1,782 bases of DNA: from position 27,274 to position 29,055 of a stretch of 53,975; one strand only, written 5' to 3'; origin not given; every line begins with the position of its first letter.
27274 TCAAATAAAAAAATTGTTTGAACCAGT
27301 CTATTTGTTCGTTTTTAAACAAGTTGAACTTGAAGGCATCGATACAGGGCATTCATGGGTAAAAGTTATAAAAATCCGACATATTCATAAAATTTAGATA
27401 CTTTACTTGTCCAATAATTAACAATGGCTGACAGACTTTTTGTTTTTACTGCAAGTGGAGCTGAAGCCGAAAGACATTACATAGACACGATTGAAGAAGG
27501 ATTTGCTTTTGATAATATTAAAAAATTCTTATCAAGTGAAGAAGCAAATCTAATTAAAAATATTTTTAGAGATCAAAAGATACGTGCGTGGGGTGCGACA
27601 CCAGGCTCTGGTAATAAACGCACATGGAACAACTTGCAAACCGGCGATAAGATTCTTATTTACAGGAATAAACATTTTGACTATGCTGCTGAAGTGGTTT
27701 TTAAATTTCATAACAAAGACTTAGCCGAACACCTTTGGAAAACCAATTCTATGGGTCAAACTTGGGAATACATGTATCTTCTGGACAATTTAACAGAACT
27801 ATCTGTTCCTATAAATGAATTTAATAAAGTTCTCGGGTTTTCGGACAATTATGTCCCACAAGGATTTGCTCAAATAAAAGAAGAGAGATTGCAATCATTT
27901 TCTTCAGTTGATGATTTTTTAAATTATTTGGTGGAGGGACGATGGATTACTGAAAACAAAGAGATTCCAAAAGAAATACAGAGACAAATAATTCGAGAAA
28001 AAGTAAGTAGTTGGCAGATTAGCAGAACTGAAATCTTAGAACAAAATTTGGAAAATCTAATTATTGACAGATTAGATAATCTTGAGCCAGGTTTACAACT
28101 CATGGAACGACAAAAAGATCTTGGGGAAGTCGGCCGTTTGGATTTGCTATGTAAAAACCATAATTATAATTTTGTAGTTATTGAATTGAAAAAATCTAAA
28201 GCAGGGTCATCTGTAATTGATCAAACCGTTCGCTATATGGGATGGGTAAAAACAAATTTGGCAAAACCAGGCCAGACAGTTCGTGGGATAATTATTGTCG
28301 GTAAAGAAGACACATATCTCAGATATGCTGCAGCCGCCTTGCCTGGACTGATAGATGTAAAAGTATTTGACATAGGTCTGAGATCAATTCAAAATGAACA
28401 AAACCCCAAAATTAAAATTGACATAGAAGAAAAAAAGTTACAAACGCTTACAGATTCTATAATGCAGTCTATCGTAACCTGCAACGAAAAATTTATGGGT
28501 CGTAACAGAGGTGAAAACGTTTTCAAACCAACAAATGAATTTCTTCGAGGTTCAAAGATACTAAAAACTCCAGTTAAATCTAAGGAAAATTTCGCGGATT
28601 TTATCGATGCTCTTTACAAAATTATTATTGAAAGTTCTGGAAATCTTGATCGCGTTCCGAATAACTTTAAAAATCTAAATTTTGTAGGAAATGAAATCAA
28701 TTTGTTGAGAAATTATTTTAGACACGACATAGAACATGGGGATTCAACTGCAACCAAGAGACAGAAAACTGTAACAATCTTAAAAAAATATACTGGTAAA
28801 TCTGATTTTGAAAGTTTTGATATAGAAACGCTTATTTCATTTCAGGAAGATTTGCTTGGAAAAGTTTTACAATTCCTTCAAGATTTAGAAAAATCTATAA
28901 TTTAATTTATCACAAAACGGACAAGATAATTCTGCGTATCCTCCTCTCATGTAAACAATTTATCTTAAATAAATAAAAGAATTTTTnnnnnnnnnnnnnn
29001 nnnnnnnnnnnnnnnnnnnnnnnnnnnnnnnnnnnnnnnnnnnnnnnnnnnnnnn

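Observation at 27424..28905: Single polypeptide combining a NucS/DUF91-like PD-(D/E)xK core, a HEPN-like Rx4H motif and an N-terminal reader-like domain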

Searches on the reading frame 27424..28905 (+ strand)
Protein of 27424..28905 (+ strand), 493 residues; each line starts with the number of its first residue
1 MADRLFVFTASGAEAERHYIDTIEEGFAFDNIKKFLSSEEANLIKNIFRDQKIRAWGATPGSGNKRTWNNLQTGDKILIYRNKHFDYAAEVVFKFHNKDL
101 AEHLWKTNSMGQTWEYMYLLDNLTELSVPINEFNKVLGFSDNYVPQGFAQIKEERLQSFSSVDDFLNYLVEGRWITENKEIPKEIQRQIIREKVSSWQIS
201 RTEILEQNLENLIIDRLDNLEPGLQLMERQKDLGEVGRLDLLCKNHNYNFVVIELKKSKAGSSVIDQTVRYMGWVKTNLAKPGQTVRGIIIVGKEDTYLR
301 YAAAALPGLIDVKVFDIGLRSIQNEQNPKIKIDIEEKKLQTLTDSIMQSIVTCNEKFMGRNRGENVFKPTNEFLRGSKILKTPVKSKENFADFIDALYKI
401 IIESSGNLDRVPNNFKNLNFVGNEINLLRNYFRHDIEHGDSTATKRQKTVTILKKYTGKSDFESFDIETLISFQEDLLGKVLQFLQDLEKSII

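Call 3: search_protein_families(library=pfam, proteins=[window:27424-28905:+], max_evalue=1)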
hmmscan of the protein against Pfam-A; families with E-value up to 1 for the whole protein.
window:27424-28905:+ (493 aa): 2 families
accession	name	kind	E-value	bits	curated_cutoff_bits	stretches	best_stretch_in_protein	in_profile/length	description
PF01939.22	NucS_C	-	1.6e-10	41.5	24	1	206-291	2-84/124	Endonuclease NucS C-terminal domain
PF06250.17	YhcG_C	-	0.0024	18.2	32.5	1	203-319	18-144/157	YhcG PDDEXK nuclease domain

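Call 4: search_protein_families(library=padloc, proteins=[window:27424-28905:+], max_evalue=1)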
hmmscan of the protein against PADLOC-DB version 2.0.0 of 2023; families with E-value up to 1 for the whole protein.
window:27424-28905:+ (493 aa): 13 families
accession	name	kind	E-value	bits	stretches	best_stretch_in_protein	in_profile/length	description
PDLC04824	PDC-S02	-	1.2e-16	58.8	1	235-306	219-291/308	-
PDLC04799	PDC-S02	-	2e-13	48.2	1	234-304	218-289/308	-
PDLC04916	PDC-S11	-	5.2e-12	43.5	1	190-277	10-96/358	-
PDLC04915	PDC-S11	-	3.5e-09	34.4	1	190-277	11-100/379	-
PDLC04945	PDC-S18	-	2.5e-06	25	1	205-278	21-92/302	-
PDLC04944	PDC-S18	-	6e-06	23.8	1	205-278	22-95/307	-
PDLC04909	PDC-S11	-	6.5e-06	23.9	1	195-275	15-98/347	-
PDLC04946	PDC-S18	-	5e-05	20.5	1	205-277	41-113/365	-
PDLC04913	PDC-S11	-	6.8e-05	20.1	1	238-276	61-99/375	-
PDLC04910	PDC-S11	-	0.00014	19.2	1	209-274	30-96/359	-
PDLC04810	PDC-S02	-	0.00036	17.9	1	205-314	210-325/355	-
PDLC04813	PDC-S02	-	0.00091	17.1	1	205-318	24-147/175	-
PDLC04803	PDC-S02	-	0.0029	15.3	1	203-305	118-230/269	-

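Call 5: search_protein_families(library=ncbifam, proteins=[window:27424-28905:+], max_evalue=1)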
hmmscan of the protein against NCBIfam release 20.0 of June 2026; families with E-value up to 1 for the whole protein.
window:27424-28905:+ (493 aa): 3 families
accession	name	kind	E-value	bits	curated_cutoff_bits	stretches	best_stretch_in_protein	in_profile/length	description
NF003270.0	PRK04247.1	equivalog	1.2e-12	47.5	216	1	204-291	128-212/250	endonuclease NucS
NF002876.0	PRK03298.1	equivalog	4.5e-06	26.2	252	1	205-290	104-185/224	endonuclease NucS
NF045770.1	MPN403_MG284_C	domain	0.063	13.3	37.3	1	28-56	4-32/57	MG284/MPN403 family protein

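Call 6: find_homologous_proteins(query=window:27424-28902:+, max_evalue=0.001)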
Query window:27424-28902:+ (493 aa): 433 proteins with E <= 0.001 among 8000 candidates; the best 120 are listed.
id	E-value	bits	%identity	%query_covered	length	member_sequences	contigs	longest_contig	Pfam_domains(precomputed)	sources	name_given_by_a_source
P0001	0.0e+0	1103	100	100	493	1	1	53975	PF01939.22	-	-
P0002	2.3e-207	708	64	99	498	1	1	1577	PF01939.22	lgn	-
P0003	5.5e-122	426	61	65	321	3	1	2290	PF01939.22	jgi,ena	-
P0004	6.7e-118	413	60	65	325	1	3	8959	PF01939.22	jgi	-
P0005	1.5e-117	412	61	65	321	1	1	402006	PF01939.22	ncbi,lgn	-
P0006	4.7e-117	410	59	65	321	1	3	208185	PF01939.22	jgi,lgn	jgi:hypothetical protein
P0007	1.1e-115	405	58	64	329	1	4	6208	PF01939.22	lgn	-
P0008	9.5e-115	402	60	65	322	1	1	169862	PF01939.22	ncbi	-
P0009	1.9e-113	398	58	65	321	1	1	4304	PF01939.22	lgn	-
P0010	7.7e-113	396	60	65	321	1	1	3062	PF01939.22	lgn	-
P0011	4.4e-112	394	58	62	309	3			PF01939.22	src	-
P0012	2.8e-110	388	55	65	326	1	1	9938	PF01939.22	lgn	-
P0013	1.5e-109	385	55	64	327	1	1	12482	PF01939.22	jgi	jgi:hypothetical protein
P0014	2.5e-109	384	55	65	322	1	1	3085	PF01939.22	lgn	-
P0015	5.4e-108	380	54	65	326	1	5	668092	PF01939.22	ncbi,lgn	-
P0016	2.0e-107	378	53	64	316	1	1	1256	PF01939.22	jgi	jgi:hypothetical protein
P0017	2.1e-107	378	54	64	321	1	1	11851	PF01939.22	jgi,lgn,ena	-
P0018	9.8e-107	376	55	65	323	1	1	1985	PF01939.22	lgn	-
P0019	3.5e-105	371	52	65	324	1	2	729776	PF01939.22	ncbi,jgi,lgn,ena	-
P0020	6.7e-104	367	52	65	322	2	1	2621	PF01939.22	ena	-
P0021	1.1e-103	366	53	64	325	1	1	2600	PF01939.22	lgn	-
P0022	1.2e-103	366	51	65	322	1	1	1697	PF01939.22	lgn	-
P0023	1.4e-103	366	52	64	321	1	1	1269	PF01939.22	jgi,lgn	jgi:hypothetical protein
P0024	2.3e-103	365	52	65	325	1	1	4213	PF01939.22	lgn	-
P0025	2.9e-103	364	51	64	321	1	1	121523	PF01939.22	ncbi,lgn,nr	ncbi:MAG: hypothetical protein JWM39_892 [Parcubacteria group bacterium]|nr:hypothetical protein [Pa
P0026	7.2e-103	363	53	64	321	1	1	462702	PF01939.22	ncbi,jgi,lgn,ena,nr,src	ncbi:MAG TPA: endonuclease NucS domain-containing protein [Candidatus Paceibacterota bacterium]|nr:e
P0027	1.1e-102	363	51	64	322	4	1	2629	PF01939.22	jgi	-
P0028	2.2e-102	362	51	65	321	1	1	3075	PF01939.22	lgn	-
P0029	3.5e-102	361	52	65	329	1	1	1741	PF01939.22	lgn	-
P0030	5.6e-101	357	51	64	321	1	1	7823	PF01939.22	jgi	jgi:hypothetical protein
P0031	1.8e-100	355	52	64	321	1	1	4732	PF01939.22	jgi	jgi:hypothetical protein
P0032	2.0e-100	355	50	65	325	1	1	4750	PF01939.22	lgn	-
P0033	2.3e-99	352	50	64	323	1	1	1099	PF01939.22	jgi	-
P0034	7.6e-99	350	51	65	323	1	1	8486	PF01939.22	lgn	-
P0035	1.1e-98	349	50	65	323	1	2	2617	PF01939.22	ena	-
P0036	2.2e-97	345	50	65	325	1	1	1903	PF01939.22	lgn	-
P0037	3.5e-97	344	50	65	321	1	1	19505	PF01939.22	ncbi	-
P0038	6.0e-94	334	48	64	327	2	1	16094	PF01939.22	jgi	-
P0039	3.1e-85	305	44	65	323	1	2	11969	PF01939.22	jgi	jgi:hypothetical protein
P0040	1.7e-62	230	49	42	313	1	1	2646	PF01939.22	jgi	jgi:hypothetical protein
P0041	1.8e-55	207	49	39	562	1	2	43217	PF07728.21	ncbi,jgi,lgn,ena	ncbi:hypothetical protein ES704_00909 [subsurface metagenome]|jgi:MoxR-like ATPase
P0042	3.3e-29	120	53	24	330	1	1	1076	PF01939.22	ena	-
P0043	7.2e-29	119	53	24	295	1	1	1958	PF01939.22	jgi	jgi:hypothetical protein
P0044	6.3e-27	113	54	23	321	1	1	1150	PF01939.22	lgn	-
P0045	3.6e-26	110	47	31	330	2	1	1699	PF01939.22,PF06250.18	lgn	-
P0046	9.8e-26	109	52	25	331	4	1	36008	PF01939.22,PF06250.18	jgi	-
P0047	1.4e-25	108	52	25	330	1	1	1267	PF01939.22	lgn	-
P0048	1.4e-25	108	52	25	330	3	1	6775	PF01939.22,PF06250.18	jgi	-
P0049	3.3e-25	107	52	24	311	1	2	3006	PF01939.22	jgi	jgi:hypothetical protein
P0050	1.3e-23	102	41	30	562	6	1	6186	-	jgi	jgi:5-methylcytosine-specific restriction protein B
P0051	5.3e-23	100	36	33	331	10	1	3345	PF13391.13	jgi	jgi:hypothetical protein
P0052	2.6e-22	98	46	28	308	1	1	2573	PF01939.22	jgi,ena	jgi:hypothetical protein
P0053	8.6e-22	96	45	25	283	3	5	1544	PF01939.22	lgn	-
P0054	2.7e-21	94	35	42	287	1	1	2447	PF01939.22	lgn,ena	-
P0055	4.4e-21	93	46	27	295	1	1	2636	PF01939.22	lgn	-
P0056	9.1e-21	92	52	24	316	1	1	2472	PF01939.22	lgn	-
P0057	1.2e-20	92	41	27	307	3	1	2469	PF01939.22,PF05066.20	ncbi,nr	ncbi:MAG: DUF91 domain-containing protein [Nitrospirae bacterium]|nr:DUF91 domain-containing protein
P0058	2.3e-20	91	48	23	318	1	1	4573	PF01939.22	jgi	jgi:hypothetical protein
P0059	2.5e-20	91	32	43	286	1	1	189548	PF01939.22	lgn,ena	-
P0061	8.1e-20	89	42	26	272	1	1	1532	PF01939.22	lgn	-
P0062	1.1e-19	89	33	43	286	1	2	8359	PF01939.22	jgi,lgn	jgi:hypothetical protein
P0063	1.2e-19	89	32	46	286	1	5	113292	PF01939.22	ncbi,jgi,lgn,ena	jgi:hypothetical protein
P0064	1.7e-19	88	36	35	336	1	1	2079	PF01939.22,PF06250.18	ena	-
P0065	4.5e-19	87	31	46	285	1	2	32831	PF01939.22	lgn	-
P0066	1.2e-18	85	47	27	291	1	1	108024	PF01939.22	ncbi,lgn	ncbi:MAG: endonuclease NucS domain-containing protein [Thermodesulfobacteriota bacterium]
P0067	1.9e-18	85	46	23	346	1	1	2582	PF01939.22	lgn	-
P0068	2.6e-18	84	45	23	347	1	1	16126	PF01939.22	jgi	jgi:hypothetical protein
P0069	2.9e-18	84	45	23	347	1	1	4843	PF01939.22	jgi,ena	-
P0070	1.7e-17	82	44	23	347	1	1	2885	PF01939.22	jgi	jgi:hypothetical protein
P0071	3.7e-17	81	42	24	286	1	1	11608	PF01878.25,PF01939.22,PF06250.18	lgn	-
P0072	4.5e-17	80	45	23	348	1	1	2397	PF01939.22,PF06250.18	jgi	jgi:hypothetical protein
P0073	7.2e-17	80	33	33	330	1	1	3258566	PF13391.13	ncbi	ncbi:HNH endonuclease [Neisseriaceae bacterium CLB008]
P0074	1.7e-16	78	35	35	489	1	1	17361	PF01939.22,PF09491.17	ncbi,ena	-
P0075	1.9e-16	78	34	41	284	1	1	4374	PF01939.22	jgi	jgi:hypothetical protein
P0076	3.6e-16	77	43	23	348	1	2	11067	PF01939.22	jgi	jgi:hypothetical protein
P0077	5.1e-16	77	41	25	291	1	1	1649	PF01939.22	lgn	-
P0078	7.6e-16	76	42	27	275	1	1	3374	PF01939.22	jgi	jgi:hypothetical protein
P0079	7.9e-16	76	42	23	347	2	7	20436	PF01939.22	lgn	-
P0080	9.4e-16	76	30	53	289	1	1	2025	PF01939.22,PF06250.18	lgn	-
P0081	1.5e-15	75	31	43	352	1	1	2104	PF13391.13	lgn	-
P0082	2.0e-15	75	41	25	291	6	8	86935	PF01939.22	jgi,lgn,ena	jgi:hypothetical protein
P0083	2.7e-15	74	38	26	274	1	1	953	PF01939.22,PF06250.18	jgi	jgi:hypothetical protein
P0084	3.0e-15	74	43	28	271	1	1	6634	PF01939.22,PF24706.2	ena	-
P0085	4.3e-15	74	31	43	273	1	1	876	PF01939.22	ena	-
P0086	1.0e-14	72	42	25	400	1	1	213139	PF01939.22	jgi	jgi:hypothetical protein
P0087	1.0e-14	72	40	28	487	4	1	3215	PF01939.22,PF09491.17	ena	-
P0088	2.0e-14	72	48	20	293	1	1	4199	PF01939.22,PF24706.2,PF06250.18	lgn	-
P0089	2.6e-14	71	42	22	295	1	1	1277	PF01939.22,PF06250.18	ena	-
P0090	3.9e-14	71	39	27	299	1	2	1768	PF01878.25,PF01939.22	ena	-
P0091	6.3e-14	70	53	15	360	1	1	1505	PF01939.22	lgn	-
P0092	6.9e-14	70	29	53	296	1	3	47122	PF01939.22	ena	-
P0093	7.1e-14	70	46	21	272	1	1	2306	PF01939.22,PF24706.2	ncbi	-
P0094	8.4e-14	69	33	51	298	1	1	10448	PF01939.22,PF06250.18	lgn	-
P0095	1.3e-13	69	55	16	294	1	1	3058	PF01939.22,PF06250.18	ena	-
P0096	1.6e-13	69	40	26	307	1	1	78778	PF01939.22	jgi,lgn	-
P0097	2.0e-13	68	31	53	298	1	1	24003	PF01939.22,PF06250.18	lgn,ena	-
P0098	2.4e-13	68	50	18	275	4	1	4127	PF01939.22,PF24706.2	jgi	jgi:Endonuclease NucS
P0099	2.6e-13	68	40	24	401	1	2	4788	PF01939.22,PF06250.18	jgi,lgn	jgi:hypothetical protein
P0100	2.9e-13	68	41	23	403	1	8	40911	PF01939.22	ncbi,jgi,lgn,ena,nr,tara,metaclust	ncbi:hypothetical protein CL644_00730 [bacterium]|nr:hypothetical protein [bacterium]|tara:strand:- 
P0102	3.3e-13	68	38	28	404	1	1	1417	PF01939.22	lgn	-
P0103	3.8e-13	67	32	51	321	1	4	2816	PF01939.22,PF06250.18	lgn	-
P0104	4.7e-13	67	34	30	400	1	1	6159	PF01939.22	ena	-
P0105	4.9e-13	67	36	42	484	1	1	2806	PF01939.22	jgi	-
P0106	5.2e-13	67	43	23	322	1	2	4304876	PF28530.1,PF01939.22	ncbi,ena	-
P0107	5.7e-13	67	41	23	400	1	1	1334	PF01939.22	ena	-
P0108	5.9e-13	67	40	26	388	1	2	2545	PF14281.13,PF01939.22,PF06250.18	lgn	-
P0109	7.3e-13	66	34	31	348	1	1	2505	PF01939.22,PF06250.18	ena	-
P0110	7.6e-13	66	51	15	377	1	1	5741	PF01939.22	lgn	-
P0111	8.3e-13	66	42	17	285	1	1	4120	PF01878.25,PF01939.22,PF06250.18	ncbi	-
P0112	9.8e-13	66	37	33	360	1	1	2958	PF01939.22,PF06250.18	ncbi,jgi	-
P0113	1.0e-12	66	30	41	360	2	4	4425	PF01939.22,PF06250.18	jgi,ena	-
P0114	1.0e-12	66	39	26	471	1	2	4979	PF01939.22,PF09491.17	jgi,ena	-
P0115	1.1e-12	66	38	32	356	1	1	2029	PF01939.22,PF06250.18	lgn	-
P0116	1.3e-12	66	39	23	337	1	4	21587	PF01939.22,PF06250.18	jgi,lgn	jgi:hypothetical protein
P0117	1.6e-12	65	37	32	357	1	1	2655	PF01939.22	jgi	-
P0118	1.6e-12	65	44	21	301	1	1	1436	PF14281.13,PF01939.22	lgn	-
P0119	1.7e-12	65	41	25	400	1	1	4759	PF01939.22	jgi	-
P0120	2.1e-12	65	39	25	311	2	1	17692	PF28530.1,PF01939.22,PF06250.18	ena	-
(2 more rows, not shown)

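Call 7: search_solved_structures(query=window:27424-28902:+, max_evalue=1, show_alignments=3)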
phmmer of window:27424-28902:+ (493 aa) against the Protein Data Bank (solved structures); distinct sequences matched with E-value up to 1: 2.
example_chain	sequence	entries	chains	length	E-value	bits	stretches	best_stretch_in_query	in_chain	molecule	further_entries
2vld_A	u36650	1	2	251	0.00099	21.3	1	206-292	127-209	Endonuclease NucS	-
5gke_A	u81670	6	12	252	0.0064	18.7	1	206-292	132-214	Endonuclease EndoMS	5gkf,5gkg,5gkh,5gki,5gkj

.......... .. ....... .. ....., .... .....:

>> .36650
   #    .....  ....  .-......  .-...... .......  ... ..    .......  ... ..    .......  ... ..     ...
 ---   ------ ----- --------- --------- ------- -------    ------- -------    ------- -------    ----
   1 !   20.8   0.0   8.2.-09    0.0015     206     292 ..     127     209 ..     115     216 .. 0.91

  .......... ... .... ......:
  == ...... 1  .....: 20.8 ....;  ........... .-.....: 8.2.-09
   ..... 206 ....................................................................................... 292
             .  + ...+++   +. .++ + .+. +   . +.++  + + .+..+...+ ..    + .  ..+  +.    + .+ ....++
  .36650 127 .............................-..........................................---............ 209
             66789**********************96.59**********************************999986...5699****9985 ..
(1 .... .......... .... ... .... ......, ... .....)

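Call 10: search_protein_families(library=pfam, proteins=[P0041, P0050, P0051, P0073, P0081, P0002], max_evalue=10)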
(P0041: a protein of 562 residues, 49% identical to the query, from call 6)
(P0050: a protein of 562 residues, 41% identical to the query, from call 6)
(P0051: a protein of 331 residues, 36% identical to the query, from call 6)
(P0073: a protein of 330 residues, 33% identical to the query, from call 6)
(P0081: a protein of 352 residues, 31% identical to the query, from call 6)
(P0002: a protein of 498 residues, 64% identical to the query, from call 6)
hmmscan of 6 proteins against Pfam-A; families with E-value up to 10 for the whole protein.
P0041 (562 aa): 20 families
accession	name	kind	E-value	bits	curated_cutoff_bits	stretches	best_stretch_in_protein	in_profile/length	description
PF07728.20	AAA_5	-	8.3e-12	45.7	22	1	233-380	2-134/139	AAA domain (dynein-related subfamily)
PF13401.12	AAA_22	-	0.00017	22.3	27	1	229-301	4-63/130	AAA domain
PF00004.35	AAA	-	0.00057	20.8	21.2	1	233-312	1-68/131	ATPase family associated with various cellular activities (AAA)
PF07726.17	AAA_3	-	0.00057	20.2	27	1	233-314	2-75/131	ATPase family associated with various cellular activities (AAA)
PF20720.3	nSTAND3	-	0.00082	19.5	27.2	1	226-263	13-51/155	Novel STAND NTPase 3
PF13191.12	AAA_16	-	0.0013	19.6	32.6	1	229-293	23-83/167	AAA ATPase domain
PF24415.1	Ig_Irg-7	-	0.0089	16.5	27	1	84-115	66-97/110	Irg-7-like, Ig-like domain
PF13173.12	AAA_14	-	0.011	16.1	27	1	230-312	2-73/129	AAA domain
PF25201.1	nSTAND6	-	0.013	16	27.7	1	221-255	9-43/148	Novel STAND NTPase 6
PF06414.18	Zeta_toxin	-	0.014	15.3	22.3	1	222-266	9-52/199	Zeta toxin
PF13238.12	AAA_18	-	0.032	15.1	29.4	1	233-272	1-44/128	AAA domain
PF01695.23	IstB_IS21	-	0.035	14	24.1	1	229-341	91-194/238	IstB-like ATP binding protein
PF02367.23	TsaE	-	0.05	14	26.6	1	226-257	17-48/128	Threonylcarbamoyl adenosine biosynthesis protein TsaE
PF02562.22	PhoH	-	0.07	13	27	1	224-295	13-86/205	PhoH-like protein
PF20030.5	bpMoxR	-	0.093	12.2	27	1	224-314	25-110/205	MoxR domain in the MoxR-vWA-beta-propeller ternary systems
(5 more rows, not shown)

P0050 (562 aa): 9 families
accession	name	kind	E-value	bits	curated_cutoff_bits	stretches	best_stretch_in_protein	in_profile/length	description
PF13401.12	AAA_22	-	0.00056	20.7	27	1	220-312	4-95/130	AAA domain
PF07728.20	AAA_5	-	0.0025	18.3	22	1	224-335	2-99/139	AAA domain (dynein-related subfamily)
PF20720.3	nSTAND3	-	0.009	16.2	27.2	1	214-250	10-46/155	Novel STAND NTPase 3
PF20703.3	nSTAND1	-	0.042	13.9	27.1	1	205-235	16-47/379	Novel STAND NTPase 1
PF13191.12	AAA_16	-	0.085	13.8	32.6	1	221-249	24-52/167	AAA ATPase domain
PF25201.1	nSTAND6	-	0.1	13.1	27.7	1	211-242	8-39/148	Novel STAND NTPase 6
PF01583.26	APS_kinase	-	0.11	13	21.1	1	224-247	5-28/152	Adenylylsulphate kinase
PF08433.16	KTI12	-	0.22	11.4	22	1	222-250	2-30/271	Chromatin associated protein KTI12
PF13238.12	AAA_18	-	0.3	12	29.4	1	224-243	1-20/128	AAA domain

P0051 (331 aa): 1 family
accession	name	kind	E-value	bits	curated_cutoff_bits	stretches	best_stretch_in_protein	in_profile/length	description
PF13391.12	HNH_2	-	2.1e-13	50.3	21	1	235-283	1-65/66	HNH endonuclease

P0073 (330 aa): 5 families
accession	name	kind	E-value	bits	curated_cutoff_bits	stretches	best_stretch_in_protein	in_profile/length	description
PF13391.12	HNH_2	-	1.5e-11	44.4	21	1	236-284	1-65/66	HNH endonuclease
PF09989.15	DUF2229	-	0.012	15.7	29.4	1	165-245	89-167/218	CoA enzyme activase uncharacterised domain (DUF2229)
PF22266.2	DUF6953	-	0.067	13.8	27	1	273-318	28-72/74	Family of unknown function (DUF6953)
PF14686.12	fn3_3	-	0.082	13.1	24.4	1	64-86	35-57/75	Polysaccharide lyase family 4, domain II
PF21698.3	Spo16_C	-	0.097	12.8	27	1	145-167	20-42/43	Spo16 protein, C-terminal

P0081 (352 aa): 2 families
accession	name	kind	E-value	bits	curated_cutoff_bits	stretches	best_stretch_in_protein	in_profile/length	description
PF13391.12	HNH_2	-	1.5e-14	54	21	1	254-303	1-66/66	HNH endonuclease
PF21629.2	Bleomycin_resist_prot_dom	-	0.22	12.4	27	1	259-277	41-59/63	Bleomycin resistance protein domain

P0002 (498 aa): 3 families
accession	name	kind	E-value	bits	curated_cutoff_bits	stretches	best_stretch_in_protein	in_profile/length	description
PF01939.22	NucS_C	-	1.9e-11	44.4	24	1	209-295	2-85/124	Endonuclease NucS C-terminal domain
PF06250.17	YhcG_C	-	0.0023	18.2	32.5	1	209-321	21-144/157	YhcG PDDEXK nuclease domain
PF14281.12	PDDEXK_4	-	0.012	16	22.3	1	235-294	71-128/183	PD-(D/E)XK nuclease superfamily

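Call 16: find_encoding_contigs(protein=P0002, flank=10000, max_places=4)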
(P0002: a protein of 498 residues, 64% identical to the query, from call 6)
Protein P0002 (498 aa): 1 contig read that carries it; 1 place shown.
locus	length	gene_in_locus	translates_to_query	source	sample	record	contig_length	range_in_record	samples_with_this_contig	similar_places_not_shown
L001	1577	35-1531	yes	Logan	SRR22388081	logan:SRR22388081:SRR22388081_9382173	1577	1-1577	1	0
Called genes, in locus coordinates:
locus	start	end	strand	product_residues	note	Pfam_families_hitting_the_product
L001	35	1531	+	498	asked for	PF01939:NucS_C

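Call 17: find_encoding_contigs(protein=P0005, flank=8000, max_places=2)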
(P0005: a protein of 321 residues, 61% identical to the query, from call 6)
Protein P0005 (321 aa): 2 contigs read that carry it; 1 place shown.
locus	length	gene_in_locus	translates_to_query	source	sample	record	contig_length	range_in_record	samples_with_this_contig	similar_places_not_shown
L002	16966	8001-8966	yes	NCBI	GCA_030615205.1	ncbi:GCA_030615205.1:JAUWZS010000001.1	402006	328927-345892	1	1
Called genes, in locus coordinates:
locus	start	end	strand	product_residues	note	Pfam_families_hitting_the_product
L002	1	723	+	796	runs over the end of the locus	PF02463:SMC_N, PF13304:AAA_21 (faint), PF13476:AAA_23, PF02463:SMC_N (weak), PF04423:Rad50_zn_hook (weak)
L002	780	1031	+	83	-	-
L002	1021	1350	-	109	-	-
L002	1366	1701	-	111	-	-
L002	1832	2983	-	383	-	-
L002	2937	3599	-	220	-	-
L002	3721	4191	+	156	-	-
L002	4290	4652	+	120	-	-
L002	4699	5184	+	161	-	-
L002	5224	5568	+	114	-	-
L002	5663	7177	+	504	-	-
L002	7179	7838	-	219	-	PF12705:PDDEXK_1, PF01930:Cas_Cas4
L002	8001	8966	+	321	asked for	PF01939:NucS_C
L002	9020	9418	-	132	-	PF03852:Vsr, PF18741:MTES_1575 (faint), PF04480:DUF559 (faint)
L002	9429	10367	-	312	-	PF00145:DNA_methylase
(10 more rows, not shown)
